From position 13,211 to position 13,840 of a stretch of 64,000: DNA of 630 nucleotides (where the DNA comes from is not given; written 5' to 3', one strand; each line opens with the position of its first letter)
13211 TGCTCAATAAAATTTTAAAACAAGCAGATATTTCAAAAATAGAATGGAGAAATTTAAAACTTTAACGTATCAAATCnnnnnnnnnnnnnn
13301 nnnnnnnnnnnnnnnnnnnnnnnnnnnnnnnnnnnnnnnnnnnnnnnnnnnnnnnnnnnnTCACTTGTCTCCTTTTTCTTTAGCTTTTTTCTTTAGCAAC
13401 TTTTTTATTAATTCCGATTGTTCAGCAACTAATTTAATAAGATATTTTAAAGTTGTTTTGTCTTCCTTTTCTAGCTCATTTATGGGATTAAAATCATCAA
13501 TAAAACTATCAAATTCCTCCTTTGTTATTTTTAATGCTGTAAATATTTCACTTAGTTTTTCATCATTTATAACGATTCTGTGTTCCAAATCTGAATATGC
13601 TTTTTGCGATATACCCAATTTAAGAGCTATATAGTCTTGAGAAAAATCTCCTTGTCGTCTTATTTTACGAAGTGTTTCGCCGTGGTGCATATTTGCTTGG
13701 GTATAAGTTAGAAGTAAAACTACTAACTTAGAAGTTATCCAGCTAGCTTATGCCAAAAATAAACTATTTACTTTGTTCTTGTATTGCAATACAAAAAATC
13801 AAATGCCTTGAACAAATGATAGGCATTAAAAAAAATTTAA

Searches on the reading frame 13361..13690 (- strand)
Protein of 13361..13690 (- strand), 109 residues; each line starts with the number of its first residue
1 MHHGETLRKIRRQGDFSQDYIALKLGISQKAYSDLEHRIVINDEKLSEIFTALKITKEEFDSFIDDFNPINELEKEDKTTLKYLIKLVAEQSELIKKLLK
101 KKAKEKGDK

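Call 10: search_protein_families(library=pfam, proteins=[window:13361-13690:-], max_evalue=0.01)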
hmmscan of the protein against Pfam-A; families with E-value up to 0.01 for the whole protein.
window:13361-13690:- (109 aa): 2 families
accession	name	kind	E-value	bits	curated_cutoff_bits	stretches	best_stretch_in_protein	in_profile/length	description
PF01381.28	HTH_3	-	6.6e-08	32.9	23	1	7-60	1-55/55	Helix-turn-helix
PF12844.13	HTH_19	-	0.00039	20.7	30.2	1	4-49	1-47/64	Helix-turn-helix domain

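Call 13: find_encoding_contigs(protein=window:13361-13690:-, flank=10000, max_places=10)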
Protein window:13361-13690:- (109 aa): 24 contigs read that carry it; 2 places shown.
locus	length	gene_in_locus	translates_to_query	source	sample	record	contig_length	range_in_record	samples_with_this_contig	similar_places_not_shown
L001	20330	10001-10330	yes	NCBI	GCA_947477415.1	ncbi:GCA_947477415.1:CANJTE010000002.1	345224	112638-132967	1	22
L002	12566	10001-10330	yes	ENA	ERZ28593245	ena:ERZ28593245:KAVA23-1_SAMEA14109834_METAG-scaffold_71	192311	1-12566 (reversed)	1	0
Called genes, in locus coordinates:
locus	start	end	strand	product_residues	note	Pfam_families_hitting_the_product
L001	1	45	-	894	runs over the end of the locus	PF00809:Pterin_bind, PF02607:B12-binding_2, PF02310:B12-binding, PF02965:Met_synt_B12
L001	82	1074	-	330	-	PF01207:Dus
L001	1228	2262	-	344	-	PF13354:Beta-lactamase2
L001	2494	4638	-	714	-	PF02897:Peptidase_S9_N, PF00326:Peptidase_S9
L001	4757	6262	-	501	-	PF13100:OstA_2, PF03968:LptD_N (faint), PF13100:OstA_2 (weak)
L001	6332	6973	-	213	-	-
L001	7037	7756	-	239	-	-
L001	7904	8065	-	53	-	-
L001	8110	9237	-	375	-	-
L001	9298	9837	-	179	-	-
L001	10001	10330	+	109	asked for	PF01381:HTH_3 (weak)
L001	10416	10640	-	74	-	PF07927:HicA_toxin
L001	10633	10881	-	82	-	PF21748:UPF0150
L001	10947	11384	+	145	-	PF01220:DHquinase_II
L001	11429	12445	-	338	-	PF00535:Glycos_transf_2, PF10111:Glyco_tranf_2_2, PF13641:Glyco_tranf_2_3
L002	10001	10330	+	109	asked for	PF01381:HTH_3 (weak)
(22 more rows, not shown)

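Call 33: find_homologous_proteins(query=window:13361-13690:-, max_evalue=0.001)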
Query window:13361-13690:- (109 aa): 2 proteins with E <= 0.001 among 25 candidates.
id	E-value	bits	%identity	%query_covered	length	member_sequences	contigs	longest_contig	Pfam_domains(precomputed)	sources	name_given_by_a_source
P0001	3.3e-60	218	99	100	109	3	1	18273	PF01381.29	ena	-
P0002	4.9e-51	189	89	100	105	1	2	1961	PF01381.29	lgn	-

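Call 34: find_encoding_contigs(protein=P0002, flank=10000)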
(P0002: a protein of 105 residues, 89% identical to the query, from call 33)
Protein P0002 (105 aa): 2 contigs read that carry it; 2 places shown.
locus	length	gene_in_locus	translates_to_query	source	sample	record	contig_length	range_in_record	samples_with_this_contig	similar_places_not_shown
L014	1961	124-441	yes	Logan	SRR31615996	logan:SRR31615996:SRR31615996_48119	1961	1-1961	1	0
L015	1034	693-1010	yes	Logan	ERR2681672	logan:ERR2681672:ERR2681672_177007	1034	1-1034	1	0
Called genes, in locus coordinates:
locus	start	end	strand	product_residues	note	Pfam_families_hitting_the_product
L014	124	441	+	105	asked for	PF01381:HTH_3 (weak)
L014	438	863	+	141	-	PF01220:DHquinase_II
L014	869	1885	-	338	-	PF00535:Glycos_transf_2, PF10111:Glyco_tranf_2_2, PF13641:Glyco_tranf_2_3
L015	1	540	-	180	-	?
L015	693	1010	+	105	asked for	PF01381:HTH_3 (weak)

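Call 35: find_encoding_contigs(protein=P0001, flank=10000)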
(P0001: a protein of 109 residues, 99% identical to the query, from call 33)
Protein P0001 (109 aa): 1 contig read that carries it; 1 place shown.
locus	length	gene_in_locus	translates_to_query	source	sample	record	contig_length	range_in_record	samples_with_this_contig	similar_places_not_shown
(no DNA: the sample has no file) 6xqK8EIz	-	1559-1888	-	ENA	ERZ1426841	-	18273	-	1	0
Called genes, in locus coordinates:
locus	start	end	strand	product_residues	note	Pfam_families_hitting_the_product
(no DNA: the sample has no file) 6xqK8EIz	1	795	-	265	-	?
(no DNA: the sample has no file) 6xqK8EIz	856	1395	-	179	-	-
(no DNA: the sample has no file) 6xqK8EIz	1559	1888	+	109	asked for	PF01381:HTH_3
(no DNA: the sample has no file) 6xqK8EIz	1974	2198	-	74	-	PF07927:HicA_toxin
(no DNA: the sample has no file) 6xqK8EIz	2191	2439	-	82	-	PF21748:UPF0150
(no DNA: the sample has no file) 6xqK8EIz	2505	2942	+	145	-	PF01220:DHquinase_II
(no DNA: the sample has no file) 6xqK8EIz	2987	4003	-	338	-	PF00535:Glycos_transf_2, PF10111:Glyco_tranf_2_2, PF13641:Glyco_tranf_2_3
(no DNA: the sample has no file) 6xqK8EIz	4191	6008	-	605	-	PF13174:TPR_6 (faint), PF00515:TPR_1 (faint), PF07719:TPR_2 (faint), PF13181:TPR_8 (faint), PF13371:TPR_9 (faint), PF13414:TPR_11 (faint), PF13424:TPR_12 (faint), PF13431:TPR_17 (faint), +3 more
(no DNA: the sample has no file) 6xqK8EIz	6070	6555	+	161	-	PF14595:Thioredoxin_9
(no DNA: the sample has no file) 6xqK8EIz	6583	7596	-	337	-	PF02574:S-methyl_trans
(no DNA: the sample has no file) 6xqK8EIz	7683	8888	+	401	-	PF01266:DAO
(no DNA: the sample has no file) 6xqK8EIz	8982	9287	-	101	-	PF14114:DUF4286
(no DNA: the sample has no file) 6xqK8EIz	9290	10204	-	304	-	PF02899:Phage_int_SAM_1, PF13102:Phage_int_SAM_5 (faint), PF00589:Phage_integrase, PF22823:MrpR_C_cat (weak)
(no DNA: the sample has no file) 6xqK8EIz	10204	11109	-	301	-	PF11551:Omp28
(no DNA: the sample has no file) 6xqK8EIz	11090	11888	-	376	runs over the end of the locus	PF13275:S4_2 (weak), PF22421:SYY_C-terminal (faint), PF01479:S4, PF00849:PseudoU_synth_2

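Call 39: find_related_loci(query=A3, collection=metagenome_contigs, flank=5000)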
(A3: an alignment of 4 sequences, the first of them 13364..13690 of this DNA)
Query A3 (109 aa) in metagenome_contigs; peptide patterns used: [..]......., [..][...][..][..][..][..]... (x = any residue, [..] = any of these).
213 stretches matched a pattern, but none encodes a relative of the query by tblastn (E <= 1e-3).

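Call 48: find_homologous_proteins(query=A3, max_evalue=0.001)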
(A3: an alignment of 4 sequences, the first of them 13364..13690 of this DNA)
Query A3 (4 sequences) (109 aa, profile of the alignment): 12 proteins with E <= 0.001 among 3566 candidates.
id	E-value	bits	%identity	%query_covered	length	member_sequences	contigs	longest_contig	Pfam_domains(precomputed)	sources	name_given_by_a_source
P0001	1.8e-56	207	99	100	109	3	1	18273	PF01381.29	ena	-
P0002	2.6e-51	190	89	100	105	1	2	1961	PF01381.29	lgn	-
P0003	1.3e-41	159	38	90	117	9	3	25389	PF12844.14,PF01381.29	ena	-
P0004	7.1e-40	153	38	90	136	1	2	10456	PF12844.14,PF01381.29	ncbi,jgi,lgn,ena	jgi:transcriptional regulator with XRE-family HTH domain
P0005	7.9e-29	118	47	100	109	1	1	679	PF12844.14,PF01381.29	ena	-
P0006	5.9e-21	92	43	90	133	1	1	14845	PF12844.14,PF01381.29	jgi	jgi:transcriptional regulator with XRE-family HTH domain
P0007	3.1e-20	90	46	65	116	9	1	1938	PF12844.14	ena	-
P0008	3.1e-18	84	36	91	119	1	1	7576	PF12844.14,PF01381.29,PF13443.13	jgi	jgi:transcriptional regulator with XRE-family HTH domain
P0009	6.7e-9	54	46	61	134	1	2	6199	PF12844.14,PF01381.29,PF13443.13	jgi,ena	-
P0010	5.2e-7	47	61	30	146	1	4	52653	PF13744.13,PF12844.14,PF01381.29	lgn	-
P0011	6.2e-7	47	61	30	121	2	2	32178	PF13744.13,PF12844.14,PF01381.29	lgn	-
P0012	5.2e-5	41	31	47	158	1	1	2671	PF13744.13,PF12844.14,PF13384.13,PF20432.5,PF01381.29,PF15731.12,PF07022.20,PF13560.13,PF13443.13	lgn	-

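Call 49: find_encoding_contigs(protein=P0003, flank=6000, max_places=4)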
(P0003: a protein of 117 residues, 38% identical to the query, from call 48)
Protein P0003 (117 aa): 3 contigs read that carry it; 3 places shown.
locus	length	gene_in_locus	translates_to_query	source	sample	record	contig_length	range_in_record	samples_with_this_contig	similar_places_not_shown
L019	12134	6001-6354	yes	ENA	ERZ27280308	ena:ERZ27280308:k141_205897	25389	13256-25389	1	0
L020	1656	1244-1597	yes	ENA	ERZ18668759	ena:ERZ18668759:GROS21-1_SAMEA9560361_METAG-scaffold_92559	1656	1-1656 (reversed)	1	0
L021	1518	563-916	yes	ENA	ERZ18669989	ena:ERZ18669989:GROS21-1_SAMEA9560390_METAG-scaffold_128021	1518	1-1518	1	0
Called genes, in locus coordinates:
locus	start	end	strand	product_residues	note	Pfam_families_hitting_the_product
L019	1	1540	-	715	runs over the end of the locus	PF02897:Peptidase_S9_N, PF00326:Peptidase_S9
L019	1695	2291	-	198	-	-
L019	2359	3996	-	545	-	PF03968:LptD_N (faint), PF13100:OstA_2, PF06835:LptC (faint)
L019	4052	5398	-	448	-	-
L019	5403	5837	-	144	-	-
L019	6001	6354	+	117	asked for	PF12844:HTH_19, PF01381:HTH_3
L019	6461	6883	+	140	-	PF01220:DHquinase_II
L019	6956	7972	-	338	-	PF00535:Glycos_transf_2, PF10111:Glyco_tranf_2_2, PF13641:Glyco_tranf_2_3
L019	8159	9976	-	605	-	PF13428:TPR_14 (faint), PF13174:TPR_6 (faint), PF13181:TPR_8 (faint), PF25062:ARM_TT21_N (weak), PF00515:TPR_1 (faint), PF07719:TPR_2 (faint), PF13371:TPR_9 (faint), PF13431:TPR_17 (faint), +1 more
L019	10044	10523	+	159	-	PF14595:Thioredoxin_9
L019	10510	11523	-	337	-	PF02574:S-methyl_trans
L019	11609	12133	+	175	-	?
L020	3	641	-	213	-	?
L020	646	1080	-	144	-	-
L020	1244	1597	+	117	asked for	PF12844:HTH_19, PF01381:HTH_3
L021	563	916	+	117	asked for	PF12844:HTH_19, PF01381:HTH_3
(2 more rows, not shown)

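Call 50: find_encoding_contigs(protein=P0004, flank=6000, max_places=4)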
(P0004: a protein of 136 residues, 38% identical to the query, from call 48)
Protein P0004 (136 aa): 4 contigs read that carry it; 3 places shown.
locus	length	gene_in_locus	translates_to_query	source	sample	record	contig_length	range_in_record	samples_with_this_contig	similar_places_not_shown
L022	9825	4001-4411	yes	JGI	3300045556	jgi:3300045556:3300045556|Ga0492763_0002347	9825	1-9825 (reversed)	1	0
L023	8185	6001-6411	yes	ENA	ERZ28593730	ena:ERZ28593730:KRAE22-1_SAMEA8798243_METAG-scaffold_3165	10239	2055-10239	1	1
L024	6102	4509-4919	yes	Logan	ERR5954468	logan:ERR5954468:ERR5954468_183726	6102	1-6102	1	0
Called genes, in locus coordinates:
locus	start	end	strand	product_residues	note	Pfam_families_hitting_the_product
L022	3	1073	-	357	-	?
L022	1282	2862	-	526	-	-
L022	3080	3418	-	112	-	-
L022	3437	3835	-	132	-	-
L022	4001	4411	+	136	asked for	PF12844:HTH_19, PF01381:HTH_3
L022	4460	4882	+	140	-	PF01220:DHquinase_II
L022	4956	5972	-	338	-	PF00535:Glycos_transf_2, PF10111:Glyco_tranf_2_2, PF13641:Glyco_tranf_2_3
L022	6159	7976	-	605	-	PF13428:TPR_14 (faint), PF13181:TPR_8 (faint), PF00515:TPR_1 (faint), PF07719:TPR_2 (faint), PF13431:TPR_17 (faint)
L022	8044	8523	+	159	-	PF14595:Thioredoxin_9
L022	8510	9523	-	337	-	PF02574:S-methyl_trans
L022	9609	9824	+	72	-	?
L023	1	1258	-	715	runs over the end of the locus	PF02897:Peptidase_S9_N, PF00326:Peptidase_S9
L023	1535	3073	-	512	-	PF06835:LptC (faint), PF03968:LptD_N (faint), PF13100:OstA_2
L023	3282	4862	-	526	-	-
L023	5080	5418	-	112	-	-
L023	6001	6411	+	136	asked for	PF12844:HTH_19, PF01381:HTH_3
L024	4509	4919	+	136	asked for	PF12844:HTH_19, PF01381:HTH_3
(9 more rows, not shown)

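Call 51: find_encoding_contigs(protein=P0006, flank=6000, max_places=4)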
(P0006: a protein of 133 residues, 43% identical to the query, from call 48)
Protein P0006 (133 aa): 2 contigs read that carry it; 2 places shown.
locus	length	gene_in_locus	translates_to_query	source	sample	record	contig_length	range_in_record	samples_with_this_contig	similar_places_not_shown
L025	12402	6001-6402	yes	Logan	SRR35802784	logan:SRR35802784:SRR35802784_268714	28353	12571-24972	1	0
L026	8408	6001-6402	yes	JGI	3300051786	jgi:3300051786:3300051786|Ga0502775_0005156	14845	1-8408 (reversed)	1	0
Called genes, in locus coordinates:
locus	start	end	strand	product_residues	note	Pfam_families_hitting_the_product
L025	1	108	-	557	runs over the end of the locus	PF01268:FTHFS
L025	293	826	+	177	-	-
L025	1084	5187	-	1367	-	PF18962:Por_Secre_tail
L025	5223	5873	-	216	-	-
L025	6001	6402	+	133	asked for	PF01381:HTH_3, PF12844:HTH_19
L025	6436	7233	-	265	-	PF00795:CN_hydrolase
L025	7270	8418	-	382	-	PF00155:Aminotran_1_2, PF00266:Aminotran_5 (weak), PF01053:Cys_Met_Meta_PP, PF01041:DegT_DnrJ_EryC1 (weak)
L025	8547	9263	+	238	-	PF07885:Ion_trans_2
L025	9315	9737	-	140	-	-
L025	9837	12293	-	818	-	PF17764:PriA_3primeBD, PF00270:DEAD, PF04851:ResIII, PF18319:Zn_ribbon_PriA (weak), PF00271:Helicase_C, PF18074:PriA_C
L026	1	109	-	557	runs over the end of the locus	PF01268:FTHFS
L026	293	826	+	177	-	-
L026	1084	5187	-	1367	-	PF18962:Por_Secre_tail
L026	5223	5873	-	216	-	-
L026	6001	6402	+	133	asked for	PF01381:HTH_3, PF12844:HTH_19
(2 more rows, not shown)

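Call 52: find_encoding_contigs(protein=P0008, flank=6000, max_places=4)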
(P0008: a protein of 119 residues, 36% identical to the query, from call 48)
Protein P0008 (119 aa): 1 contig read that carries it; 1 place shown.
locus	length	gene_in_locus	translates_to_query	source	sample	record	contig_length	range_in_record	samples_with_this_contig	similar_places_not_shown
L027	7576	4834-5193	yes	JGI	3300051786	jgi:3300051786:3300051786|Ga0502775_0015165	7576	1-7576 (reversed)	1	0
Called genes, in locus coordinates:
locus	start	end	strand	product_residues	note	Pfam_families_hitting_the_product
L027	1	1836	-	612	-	?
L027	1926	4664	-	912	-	PF00264:Tyrosinase, PF18962:Por_Secre_tail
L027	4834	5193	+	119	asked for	PF12844:HTH_19, PF01381:HTH_3, PF13443:HTH_26 (weak)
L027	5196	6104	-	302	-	PF01694:Rhomboid, PF20216:DUF6576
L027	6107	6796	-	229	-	PF01694:Rhomboid, PF08551:DUF1751 (weak)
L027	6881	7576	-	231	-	?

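Call 57: find_encoding_contigs(protein=P0005, flank=3000, max_places=3)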
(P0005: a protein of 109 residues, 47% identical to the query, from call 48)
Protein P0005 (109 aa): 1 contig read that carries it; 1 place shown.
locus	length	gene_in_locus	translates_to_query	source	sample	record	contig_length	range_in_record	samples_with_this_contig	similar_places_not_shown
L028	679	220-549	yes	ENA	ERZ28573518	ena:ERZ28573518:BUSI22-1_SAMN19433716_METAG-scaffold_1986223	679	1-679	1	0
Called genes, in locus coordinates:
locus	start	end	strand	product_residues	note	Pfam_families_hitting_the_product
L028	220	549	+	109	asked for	PF12844:HTH_19 (weak), PF01381:HTH_3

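Call 58: find_encoding_contigs(protein=P0009, flank=4000, max_places=3)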
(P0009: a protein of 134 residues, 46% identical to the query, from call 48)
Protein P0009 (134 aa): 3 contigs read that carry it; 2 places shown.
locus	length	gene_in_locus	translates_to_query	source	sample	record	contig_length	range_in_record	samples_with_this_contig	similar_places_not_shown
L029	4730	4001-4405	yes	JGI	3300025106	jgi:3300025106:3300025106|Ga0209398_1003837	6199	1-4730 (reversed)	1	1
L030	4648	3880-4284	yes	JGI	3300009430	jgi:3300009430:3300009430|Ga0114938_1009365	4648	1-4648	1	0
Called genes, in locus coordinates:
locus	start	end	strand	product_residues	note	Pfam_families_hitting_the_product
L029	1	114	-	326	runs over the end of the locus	PF13565:HTH_32 (faint), PF13936:HTH_38, PF00665:rve (weak)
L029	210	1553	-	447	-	PF00534:Glycos_transf_1, PF13692:Glyco_trans_1_4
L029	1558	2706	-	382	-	PF00733:Asn_synthase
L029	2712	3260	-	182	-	-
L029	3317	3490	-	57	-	-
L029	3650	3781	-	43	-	-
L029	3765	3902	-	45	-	-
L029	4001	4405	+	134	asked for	PF01381:HTH_3, PF12844:HTH_19, PF13443:HTH_26 (weak)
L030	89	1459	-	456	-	PF00534:Glycos_transf_1, PF13692:Glyco_trans_1_4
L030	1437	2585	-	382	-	PF00733:Asn_synthase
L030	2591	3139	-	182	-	-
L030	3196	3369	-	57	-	-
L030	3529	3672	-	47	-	-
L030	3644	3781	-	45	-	-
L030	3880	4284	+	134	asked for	PF01381:HTH_3, PF12844:HTH_19, PF13443:HTH_26 (weak)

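Call 70: search_solved_structures(query=window:13361-13690:-, max_evalue=0.01)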
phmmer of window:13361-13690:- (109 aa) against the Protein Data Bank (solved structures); distinct sequences matched with E-value up to 0.01: 0.

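Call 74: find_encoding_contigs(protein=P0007, flank=3000, max_places=3)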
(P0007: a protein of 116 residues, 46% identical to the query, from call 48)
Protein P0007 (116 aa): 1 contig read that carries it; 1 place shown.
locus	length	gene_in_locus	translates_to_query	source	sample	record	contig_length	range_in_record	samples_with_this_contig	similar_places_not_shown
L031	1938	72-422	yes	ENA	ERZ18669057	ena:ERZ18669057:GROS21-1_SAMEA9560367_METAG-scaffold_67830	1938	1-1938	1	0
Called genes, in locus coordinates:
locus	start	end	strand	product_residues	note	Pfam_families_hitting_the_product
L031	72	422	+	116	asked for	PF12844:HTH_19 (weak)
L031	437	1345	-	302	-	PF01694:Rhomboid, PF20216:DUF6576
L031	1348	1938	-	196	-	?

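Call 82: search_protein_families(library=ncbifam, proteins=[window:13361-13690:-, L019:5403-5837:-, L019:4052-5398:-, L022:3437-3835:-, L022:3080-3418:-, L022:1282-2862:-], max_evalue=0.01)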
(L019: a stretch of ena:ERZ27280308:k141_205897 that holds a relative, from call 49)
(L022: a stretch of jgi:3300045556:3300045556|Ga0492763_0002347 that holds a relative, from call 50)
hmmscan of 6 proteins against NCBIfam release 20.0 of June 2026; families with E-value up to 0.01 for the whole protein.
window:13361-13690:- (109 aa): 4 families
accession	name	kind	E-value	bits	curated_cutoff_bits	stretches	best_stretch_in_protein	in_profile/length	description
NF041951.1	phage_RstR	subfamily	0.00016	21.9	80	1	1-99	1-96/108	RstR family transcriptional repressor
NF007271.0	PRK09726.1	equivalog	0.001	19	79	0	6-38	16-48/88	type II toxin-antitoxin system antitoxin HipB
TIGR03830.1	CxxCG_CxxCG_HTH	subfamily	0.0038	17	61.8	1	4-60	67-123/127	type II TA system antitoxin MqsA family protein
TIGR01951.1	nusB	equivalog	0.0074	16.6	88.35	0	46-104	9-67/131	transcription antitermination factor NusB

L019:5403-5837:- (144 aa): 0 families

L019:4052-5398:- (448 aa): 0 families

L022:3437-3835:- (132 aa): 0 families

L022:3080-3418:- (112 aa): 0 families

L022:1282-2862:- (526 aa): 0 families

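Call 83: search_protein_families(library=pfam, proteins=[L019:5403-5837:-, L019:4052-5398:-, L022:3437-3835:-, L022:3080-3418:-, L022:1282-2862:-, L025:5223-5873:-, L027:1-1836:-], max_evalue=0.01)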
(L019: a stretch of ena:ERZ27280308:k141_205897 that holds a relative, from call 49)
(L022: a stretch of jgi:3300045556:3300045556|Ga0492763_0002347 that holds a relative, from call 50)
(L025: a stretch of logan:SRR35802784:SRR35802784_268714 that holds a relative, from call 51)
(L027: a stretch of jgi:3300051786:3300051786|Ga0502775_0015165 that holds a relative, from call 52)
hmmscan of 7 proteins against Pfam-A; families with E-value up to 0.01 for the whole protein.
L019:5403-5837:- (144 aa): 0 families

L019:4052-5398:- (448 aa): 0 families

L022:3437-3835:- (132 aa): 0 families

L022:3080-3418:- (112 aa): 0 families

L022:1282-2862:- (526 aa): 0 families

L025:5223-5873:- (216 aa): 0 families

L027:1-1836:- (612 aa): 0 families

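Call 96: search_protein_representatives(alignment_id=A5)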
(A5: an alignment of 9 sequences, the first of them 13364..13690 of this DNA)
Query: 9 sequences, 112 profile positions. Proteins with E-value up to 0.001 (for the whole library): 15894; up to 1e-10: 516; up to 1e-30: 8. The best 150 are listed.
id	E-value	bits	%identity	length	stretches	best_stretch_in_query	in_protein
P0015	4.5e-49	181.4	-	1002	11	6-67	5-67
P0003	2.1e-43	163.1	-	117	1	1-111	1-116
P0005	4.3e-42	158.9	-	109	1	1-109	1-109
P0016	9.1e-42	157.9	-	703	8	6-64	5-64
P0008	4.8e-41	155.5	-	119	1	1-111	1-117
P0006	7.0e-40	151.8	-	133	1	1-111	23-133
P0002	1.3e-39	150.9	-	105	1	1-109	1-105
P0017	9.2e-31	122.4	-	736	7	5-63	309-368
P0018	9.0e-29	116.0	-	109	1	1-107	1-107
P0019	3.0e-26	107.9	-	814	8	1-39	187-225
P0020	1.1e-24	102.8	-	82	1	1-77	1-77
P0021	4.5e-24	100.9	-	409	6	1-59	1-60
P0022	1.2e-23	99.5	-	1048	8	4-38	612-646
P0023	1.1e-22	96.4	-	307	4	1-60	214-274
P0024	2.5e-22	95.3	-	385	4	7-73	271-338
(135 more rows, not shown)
